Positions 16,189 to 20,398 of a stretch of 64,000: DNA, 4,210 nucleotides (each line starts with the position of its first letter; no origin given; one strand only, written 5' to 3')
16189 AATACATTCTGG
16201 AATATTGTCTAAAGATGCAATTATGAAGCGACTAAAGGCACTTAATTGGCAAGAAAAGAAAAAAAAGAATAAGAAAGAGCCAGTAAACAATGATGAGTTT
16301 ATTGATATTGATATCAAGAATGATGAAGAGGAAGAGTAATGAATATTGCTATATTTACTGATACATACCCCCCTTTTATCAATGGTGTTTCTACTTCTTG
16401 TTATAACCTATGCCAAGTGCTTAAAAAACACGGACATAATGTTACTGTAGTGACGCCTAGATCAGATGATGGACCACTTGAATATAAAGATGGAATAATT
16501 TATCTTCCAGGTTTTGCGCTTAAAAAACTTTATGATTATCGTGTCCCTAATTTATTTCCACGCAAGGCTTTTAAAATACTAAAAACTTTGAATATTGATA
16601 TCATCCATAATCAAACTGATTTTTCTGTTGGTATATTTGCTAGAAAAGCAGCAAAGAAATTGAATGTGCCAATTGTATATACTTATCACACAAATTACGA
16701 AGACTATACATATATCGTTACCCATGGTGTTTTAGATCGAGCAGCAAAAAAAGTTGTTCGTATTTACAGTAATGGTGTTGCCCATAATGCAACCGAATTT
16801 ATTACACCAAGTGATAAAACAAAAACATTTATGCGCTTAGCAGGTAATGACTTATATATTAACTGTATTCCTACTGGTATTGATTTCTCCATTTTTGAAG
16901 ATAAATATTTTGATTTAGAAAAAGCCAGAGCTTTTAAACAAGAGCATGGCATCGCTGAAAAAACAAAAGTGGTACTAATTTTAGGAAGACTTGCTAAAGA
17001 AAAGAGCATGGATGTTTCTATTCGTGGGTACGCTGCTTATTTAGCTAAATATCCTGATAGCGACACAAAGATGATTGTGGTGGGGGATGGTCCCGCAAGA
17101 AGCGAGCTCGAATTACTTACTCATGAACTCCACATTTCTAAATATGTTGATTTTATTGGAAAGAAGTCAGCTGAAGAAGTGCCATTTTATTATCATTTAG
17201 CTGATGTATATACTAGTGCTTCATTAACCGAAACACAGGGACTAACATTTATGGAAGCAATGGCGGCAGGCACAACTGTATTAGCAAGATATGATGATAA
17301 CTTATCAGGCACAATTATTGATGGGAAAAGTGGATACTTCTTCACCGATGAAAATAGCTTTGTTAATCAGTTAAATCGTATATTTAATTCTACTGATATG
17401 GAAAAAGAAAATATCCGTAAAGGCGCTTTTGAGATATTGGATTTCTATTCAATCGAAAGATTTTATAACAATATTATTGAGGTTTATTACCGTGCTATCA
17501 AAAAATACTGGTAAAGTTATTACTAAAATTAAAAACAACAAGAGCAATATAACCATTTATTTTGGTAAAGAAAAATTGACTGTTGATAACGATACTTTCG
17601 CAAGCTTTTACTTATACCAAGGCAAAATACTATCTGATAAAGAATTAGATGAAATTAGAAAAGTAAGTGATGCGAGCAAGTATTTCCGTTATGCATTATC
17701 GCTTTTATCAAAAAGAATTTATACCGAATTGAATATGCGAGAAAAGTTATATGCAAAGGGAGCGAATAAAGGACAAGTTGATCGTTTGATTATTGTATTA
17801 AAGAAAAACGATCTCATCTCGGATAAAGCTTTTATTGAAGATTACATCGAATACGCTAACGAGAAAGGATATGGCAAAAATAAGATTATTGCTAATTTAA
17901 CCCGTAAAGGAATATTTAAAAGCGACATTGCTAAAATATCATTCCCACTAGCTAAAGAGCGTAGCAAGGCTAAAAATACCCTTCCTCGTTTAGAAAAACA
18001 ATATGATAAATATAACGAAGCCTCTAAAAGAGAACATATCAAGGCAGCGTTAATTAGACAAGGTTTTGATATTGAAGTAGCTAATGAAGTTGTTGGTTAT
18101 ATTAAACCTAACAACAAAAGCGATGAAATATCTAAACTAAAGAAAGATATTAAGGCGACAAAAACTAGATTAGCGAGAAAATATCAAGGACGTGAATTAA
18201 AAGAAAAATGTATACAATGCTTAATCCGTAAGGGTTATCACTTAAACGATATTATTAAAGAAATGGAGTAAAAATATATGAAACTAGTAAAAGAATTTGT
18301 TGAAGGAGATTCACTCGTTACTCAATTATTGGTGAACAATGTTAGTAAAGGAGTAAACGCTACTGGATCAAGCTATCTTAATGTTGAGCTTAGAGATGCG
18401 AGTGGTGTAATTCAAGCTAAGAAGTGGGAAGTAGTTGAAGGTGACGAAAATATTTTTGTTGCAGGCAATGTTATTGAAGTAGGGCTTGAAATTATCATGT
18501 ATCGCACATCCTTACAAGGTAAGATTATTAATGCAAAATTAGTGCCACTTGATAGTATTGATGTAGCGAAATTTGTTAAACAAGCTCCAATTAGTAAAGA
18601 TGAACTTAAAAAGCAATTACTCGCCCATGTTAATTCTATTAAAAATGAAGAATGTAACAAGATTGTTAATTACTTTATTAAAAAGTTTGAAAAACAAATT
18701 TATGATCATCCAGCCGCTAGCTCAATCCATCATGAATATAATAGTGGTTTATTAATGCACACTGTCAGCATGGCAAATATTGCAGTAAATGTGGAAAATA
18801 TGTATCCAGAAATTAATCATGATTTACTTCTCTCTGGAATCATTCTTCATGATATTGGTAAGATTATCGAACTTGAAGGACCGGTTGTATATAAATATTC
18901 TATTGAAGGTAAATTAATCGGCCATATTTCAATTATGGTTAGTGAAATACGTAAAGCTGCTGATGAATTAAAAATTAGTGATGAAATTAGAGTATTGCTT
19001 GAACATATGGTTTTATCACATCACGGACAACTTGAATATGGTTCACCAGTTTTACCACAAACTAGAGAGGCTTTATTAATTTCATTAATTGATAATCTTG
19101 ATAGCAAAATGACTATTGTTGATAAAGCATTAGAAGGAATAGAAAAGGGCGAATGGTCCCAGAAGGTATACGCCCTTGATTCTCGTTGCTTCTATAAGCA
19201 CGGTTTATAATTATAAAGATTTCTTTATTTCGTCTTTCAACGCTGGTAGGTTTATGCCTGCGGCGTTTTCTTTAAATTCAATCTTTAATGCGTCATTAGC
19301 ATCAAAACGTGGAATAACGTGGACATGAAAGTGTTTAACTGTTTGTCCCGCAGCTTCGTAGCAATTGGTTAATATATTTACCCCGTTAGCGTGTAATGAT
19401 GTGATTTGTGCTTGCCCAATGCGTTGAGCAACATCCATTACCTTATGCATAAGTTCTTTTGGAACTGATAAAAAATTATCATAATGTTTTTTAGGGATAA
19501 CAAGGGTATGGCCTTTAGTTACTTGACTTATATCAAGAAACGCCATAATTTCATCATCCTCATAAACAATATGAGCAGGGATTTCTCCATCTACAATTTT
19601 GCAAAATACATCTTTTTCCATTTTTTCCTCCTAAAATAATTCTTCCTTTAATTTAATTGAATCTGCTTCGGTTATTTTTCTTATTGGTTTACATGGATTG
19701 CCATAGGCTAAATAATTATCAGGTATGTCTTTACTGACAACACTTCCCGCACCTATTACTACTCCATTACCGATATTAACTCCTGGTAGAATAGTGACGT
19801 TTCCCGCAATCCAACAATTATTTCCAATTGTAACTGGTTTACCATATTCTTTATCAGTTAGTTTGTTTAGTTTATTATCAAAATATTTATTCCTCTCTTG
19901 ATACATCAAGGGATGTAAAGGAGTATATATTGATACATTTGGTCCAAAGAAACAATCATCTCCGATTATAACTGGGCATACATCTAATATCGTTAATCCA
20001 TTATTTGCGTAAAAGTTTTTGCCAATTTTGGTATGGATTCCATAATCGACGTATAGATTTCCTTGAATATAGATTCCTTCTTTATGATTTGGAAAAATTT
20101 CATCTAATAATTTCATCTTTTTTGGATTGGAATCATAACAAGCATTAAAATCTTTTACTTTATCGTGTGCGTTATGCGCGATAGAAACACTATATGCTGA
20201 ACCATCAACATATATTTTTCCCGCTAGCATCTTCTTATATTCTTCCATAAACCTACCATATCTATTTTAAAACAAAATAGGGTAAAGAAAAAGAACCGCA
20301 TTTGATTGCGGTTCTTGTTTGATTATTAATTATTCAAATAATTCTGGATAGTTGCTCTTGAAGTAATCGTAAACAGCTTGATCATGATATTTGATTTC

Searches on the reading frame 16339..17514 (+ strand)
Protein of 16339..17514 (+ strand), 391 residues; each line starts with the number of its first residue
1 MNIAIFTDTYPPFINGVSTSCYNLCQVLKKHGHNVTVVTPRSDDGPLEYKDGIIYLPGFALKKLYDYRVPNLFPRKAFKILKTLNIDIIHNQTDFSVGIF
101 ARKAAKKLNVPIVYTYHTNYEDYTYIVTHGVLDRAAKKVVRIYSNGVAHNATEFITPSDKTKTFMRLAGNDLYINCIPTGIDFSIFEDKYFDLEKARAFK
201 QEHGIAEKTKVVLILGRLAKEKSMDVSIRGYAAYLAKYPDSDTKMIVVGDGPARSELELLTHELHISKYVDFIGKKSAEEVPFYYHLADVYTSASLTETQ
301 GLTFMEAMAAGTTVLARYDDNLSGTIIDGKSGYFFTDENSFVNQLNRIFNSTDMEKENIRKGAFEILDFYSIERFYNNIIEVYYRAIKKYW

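Call 61: search_protein_families(library=ncbifam, proteins=[window:16339-17514:+], max_evalue=1e-10)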
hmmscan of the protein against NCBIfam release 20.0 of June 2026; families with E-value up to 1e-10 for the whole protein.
window:16339-17514:+ (391 aa): 14 families
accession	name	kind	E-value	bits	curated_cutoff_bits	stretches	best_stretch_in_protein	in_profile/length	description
NF049988.1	MGlcDAGSynMgs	equivalog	7.1e-76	256.1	400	1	1-389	1-390/398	alpha-monoglucosyldiacylglycerol synthase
TIGR03449.1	mycothiol_MshA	equivalog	8.6e-25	87.5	462.5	1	83-388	100-405/406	D-inositol-3-phosphate glycosyltransferase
TIGR04063.1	stp3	hypoth_equivalog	3.6e-21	75.5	442.05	1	75-383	82-388/397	TIGR04063 family PEP-CTERM/XrtA system glycosyltransferase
NF053787.1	GlcN_PG_synth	equivalog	1.2e-19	70.4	480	1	1-355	1-329/361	N-acetylglucosaminyl phosphatidylglycerol synthase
NF053513.1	Gtran_IagA_BgsA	equivalog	1.6e-19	70.1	460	1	84-386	42-331/333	LTA glycolipid anchor biosynthesis glycosyltransferase, IagA/BgsA family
TIGR03999.1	thiol_BshA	equivalog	2e-19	69.8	273.7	1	74-386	73-373/375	N-acetyl-alpha-D-glucosaminyl L-malate synthase BshA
TIGR04157.1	glyco_rSAM_CFB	subfamily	1.3e-16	60.7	400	1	187-383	205-406/406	TIGR04157 family glycosyltransferase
TIGR03088.1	stp2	hypoth_equivalog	1.9e-15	56.8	409.05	1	175-384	163-371/374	TIGR03088 family PEP-CTERM/XrtA system glycosyltransferase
NF047684.1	TeichurnBiosyTuaC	equivalog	2.4e-15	56.4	550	1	82-317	105-319/391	teichuronic acid biosynthesis protein TuaC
NF012028.0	PRK15484.1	subfamily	8.3e-15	54.7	618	1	143-374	132-366/380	lipopolysaccharide N-acetylglucosaminyltransferase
NF050056.1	ProtGlycPglH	equivalog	3.3e-11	42.9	600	1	199-363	168-331/354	GalNAc-alpha-(1->4)-GalNAc-alpha-(1->3)-diNAcBac-PP-undecaprenol alpha-1,4-N-acetyl-D-galactosaminyltransferase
NF038229.1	Glyco4_Geo_Pelo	equivalog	3.3e-11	42.8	400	0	243-385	193-335/338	GPMC system family 4 glycosyltransferase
NF041876.1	EPS_EpsE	equivalog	4.1e-11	42.7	400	1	211-357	216-367/389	exopolysaccharide biosynthesis GT4 family glycosyltransferase EpsE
NF050063.1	ProtGlycPglJ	equivalog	7.5e-11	41.8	500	0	192-372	178-353/363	N-acetylgalactosamine-N,N'-diacetylbacillosaminyl-diphospho-undecaprenol 4-alpha-N-acetylgalactosaminyltransferase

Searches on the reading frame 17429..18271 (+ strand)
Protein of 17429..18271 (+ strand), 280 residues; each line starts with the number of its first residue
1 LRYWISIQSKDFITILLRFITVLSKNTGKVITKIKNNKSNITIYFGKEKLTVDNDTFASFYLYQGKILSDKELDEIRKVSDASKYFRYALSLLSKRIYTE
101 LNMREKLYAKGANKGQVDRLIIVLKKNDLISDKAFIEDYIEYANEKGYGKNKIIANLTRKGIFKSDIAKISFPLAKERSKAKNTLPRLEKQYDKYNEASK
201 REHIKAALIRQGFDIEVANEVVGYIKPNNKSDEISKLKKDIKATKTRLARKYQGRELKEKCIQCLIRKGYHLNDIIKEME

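Call 76: search_protein_families(library=pfam, proteins=[window:17429-18271:+], max_evalue=0.00001)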
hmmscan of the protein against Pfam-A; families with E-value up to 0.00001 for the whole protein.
window:17429-18271:+ (280 aa): 2 families
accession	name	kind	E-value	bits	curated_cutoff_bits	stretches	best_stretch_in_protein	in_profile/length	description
PF21982.2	RecX_HTH1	-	7e-07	29.6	26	0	87-119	3-35/40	RecX, first three-helix domain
PF21981.2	RecX_HTH3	-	8.3e-07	29.5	26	0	247-275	16-44/48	RecX, third three-helix domain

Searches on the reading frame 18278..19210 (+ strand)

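Call 76: search_protein_families(library=pfam, proteins=[window:18278-19210:+], max_evalue=0.00001)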
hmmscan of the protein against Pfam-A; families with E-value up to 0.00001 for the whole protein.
window:18278-19210:+ (310 aa): 1 family
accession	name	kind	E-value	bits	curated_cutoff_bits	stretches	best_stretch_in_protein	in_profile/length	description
PF01966.28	HD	-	1.2e-11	45.3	22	1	160-275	3-114/116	HD domain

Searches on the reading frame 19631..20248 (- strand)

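Call 76: search_protein_families(library=pfam, proteins=[window:19631-20248:-], max_evalue=0.00001)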
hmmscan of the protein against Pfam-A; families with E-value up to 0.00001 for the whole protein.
window:19631-20248:- (205 aa): 3 families
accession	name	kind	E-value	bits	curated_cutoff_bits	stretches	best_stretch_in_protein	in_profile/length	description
PF00132.30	Hexapep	-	4.7e-14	51.8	27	1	139-172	2-35/36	Bacterial transferase hexapeptide (six repeats)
PF14602.12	Hexapep_2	-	3.8e-11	43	27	1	138-172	1-33/34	Hexapeptide repeat of succinyl-transferase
PF12464.13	Mac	-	2e-06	28.3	22.1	1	6-54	1-51/53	Maltose acetyltransferase hexapeptide capping motif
